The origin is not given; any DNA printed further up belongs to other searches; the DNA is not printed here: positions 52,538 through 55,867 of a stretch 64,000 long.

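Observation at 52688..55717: Covalently duplicated PilB/GspE secretion ATPase (two complete motor modules in one polypeptide)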

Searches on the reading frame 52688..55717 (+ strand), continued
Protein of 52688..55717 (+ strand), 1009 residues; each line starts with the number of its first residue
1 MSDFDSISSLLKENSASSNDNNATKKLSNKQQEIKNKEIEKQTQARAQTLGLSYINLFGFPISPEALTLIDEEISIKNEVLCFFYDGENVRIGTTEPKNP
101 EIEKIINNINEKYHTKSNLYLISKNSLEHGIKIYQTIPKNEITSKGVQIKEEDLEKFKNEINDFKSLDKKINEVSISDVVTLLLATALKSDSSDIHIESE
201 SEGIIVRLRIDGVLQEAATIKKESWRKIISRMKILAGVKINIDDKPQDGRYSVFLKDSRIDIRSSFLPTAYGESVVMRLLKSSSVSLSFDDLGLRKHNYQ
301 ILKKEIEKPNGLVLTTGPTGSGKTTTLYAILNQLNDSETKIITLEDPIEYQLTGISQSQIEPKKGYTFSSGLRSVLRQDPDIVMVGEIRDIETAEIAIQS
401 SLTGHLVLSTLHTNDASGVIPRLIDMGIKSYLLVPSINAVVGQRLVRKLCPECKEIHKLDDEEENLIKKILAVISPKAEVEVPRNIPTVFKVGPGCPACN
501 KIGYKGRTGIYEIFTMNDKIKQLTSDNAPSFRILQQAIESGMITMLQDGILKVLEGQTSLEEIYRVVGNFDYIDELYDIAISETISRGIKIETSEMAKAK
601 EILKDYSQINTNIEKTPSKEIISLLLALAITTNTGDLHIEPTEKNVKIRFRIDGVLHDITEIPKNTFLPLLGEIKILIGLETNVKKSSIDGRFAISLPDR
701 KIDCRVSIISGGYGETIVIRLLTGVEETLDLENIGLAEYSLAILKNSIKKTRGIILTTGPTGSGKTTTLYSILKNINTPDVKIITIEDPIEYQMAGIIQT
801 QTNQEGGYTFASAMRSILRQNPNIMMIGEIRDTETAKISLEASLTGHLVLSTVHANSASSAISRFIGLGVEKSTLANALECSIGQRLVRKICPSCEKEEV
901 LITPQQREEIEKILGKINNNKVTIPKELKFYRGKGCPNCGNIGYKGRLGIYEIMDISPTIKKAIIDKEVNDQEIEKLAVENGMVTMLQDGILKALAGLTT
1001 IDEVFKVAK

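Call 46: find_encoding_contigs(protein=P0122, flank=10000, max_places=1)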
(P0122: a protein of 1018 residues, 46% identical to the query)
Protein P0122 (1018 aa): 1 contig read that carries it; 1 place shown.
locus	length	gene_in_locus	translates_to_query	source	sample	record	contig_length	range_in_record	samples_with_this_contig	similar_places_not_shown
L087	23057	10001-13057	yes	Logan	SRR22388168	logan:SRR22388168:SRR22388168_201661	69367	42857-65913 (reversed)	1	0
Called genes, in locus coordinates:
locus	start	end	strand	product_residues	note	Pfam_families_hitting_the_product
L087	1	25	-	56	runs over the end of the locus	-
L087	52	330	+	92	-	PF01649:Ribosomal_S20p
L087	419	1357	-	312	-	PF06144:DNA_pol3_delta, PF21694:DNA_pol3_delta_C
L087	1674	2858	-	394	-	PF11258:DUF3048, PF17479:DUF3048_C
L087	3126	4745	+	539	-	-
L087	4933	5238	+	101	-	-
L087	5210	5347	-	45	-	-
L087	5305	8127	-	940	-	PF02739:5_3_exonuc_N, PF01367:5_3_exonuc, PF12826:HHH_2 (weak), PF14520:HHH_5 (weak), PF01612:DNA_pol_A_exo1, PF22619:DNA_polI_exo1, PF00476:DNA_pol_A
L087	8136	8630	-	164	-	PF02367:TsaE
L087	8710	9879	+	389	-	PF01368:DHH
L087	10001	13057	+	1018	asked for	PF13604:AAA_30 (faint), PF05157:MshEN, PF13401:AAA_22 (faint), PF01637:ATPase_2 (faint), PF04851:ResIII (faint), PF14532:Sigma54_activ_2 (faint), PF00437:T2SSE, PF00437:T2SSE, +9 more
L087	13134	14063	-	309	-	-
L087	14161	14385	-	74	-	-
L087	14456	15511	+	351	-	PF05496:RuvB_N, PF00004:AAA, PF07728:AAA_5, PF17864:AAA_lid_4, PF05491:WHD_RuvB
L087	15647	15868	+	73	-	-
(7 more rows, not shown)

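Call 47: find_encoding_contigs(protein=P0278, flank=10000, max_places=1)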
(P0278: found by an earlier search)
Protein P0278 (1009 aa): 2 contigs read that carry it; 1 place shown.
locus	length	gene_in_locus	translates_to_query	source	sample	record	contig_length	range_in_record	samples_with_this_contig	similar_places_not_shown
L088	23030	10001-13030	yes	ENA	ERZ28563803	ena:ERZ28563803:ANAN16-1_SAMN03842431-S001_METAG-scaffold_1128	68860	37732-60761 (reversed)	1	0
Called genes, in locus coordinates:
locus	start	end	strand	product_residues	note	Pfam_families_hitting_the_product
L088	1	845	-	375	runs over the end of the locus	PF11258:DUF3048, PF17479:DUF3048_C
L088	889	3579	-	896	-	PF02739:5_3_exonuc_N, PF01367:5_3_exonuc, PF22619:DNA_polI_exo1 (weak), PF00476:DNA_pol_A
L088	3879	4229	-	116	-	PF01934:HepT-like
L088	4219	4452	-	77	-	PF01909:NTP_transf_2, PF18765:Polbeta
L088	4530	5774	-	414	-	PF12704:MacB_PCD, PF02687:FtsX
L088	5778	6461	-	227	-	PF00005:ABC_tran, PF02463:SMC_N (faint), PF13304:AAA_21 (faint)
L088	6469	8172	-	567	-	PF25973:BSH_CzcB (faint), PF25984:BSH_YknX (faint)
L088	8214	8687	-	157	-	PF02367:TsaE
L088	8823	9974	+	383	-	PF01368:DHH (weak)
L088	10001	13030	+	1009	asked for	PF00437:T2SSE, PF03215:Rad17 (faint), PF25199:nSTAND_NTPase5 (faint), PF00004:AAA (faint), PF00005:ABC_tran (faint), PF12775:AAA_7 (faint), PF13173:AAA_14 (faint), PF00437:T2SSE, +5 more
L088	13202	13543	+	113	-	-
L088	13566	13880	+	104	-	-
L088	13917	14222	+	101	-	PF21956:DUF6922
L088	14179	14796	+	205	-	PF08843:AbiEii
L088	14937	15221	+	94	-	-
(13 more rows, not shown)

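Call 48: find_encoding_contigs(protein=P0128, flank=10000, max_places=1)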
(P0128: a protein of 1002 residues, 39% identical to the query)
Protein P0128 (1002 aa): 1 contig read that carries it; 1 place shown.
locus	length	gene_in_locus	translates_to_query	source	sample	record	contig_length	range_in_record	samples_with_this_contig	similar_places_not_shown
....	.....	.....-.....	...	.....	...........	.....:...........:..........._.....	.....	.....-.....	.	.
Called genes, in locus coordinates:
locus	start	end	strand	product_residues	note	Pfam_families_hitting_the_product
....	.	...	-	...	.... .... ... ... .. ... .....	-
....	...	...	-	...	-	-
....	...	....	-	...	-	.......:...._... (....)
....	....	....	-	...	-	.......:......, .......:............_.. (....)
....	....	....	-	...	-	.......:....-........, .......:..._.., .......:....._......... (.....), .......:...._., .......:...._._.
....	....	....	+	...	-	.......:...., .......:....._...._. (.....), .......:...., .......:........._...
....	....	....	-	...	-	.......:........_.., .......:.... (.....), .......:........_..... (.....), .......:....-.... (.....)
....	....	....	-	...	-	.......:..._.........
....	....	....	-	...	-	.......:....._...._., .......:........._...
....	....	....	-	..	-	-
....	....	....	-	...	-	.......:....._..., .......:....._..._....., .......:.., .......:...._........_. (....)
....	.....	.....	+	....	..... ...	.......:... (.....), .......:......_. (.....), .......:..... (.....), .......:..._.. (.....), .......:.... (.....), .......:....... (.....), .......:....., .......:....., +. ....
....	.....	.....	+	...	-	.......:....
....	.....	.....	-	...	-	-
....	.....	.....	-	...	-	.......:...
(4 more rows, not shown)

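Call 49: find_encoding_contigs(protein=P0138, flank=10000, max_places=1)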
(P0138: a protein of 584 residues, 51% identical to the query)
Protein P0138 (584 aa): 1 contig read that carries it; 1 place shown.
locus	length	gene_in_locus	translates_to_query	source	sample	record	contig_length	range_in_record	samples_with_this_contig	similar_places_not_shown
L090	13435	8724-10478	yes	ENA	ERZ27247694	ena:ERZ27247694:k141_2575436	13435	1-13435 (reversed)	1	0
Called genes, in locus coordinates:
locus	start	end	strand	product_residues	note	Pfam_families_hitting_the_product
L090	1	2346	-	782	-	?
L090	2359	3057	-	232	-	PF00551:Formyl_trans_N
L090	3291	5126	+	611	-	PF13385:Laminin_G_3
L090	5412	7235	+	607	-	PF06480:FtsH_ext (weak), PF20720:nSTAND3 (faint), PF00004:AAA, PF17862:AAA_lid_3, PF01434:Peptidase_M41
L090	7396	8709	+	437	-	-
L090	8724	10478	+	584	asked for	PF00437:T2SSE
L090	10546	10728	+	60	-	-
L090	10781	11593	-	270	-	-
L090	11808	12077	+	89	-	-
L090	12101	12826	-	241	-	-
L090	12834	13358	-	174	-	PF02367:TsaE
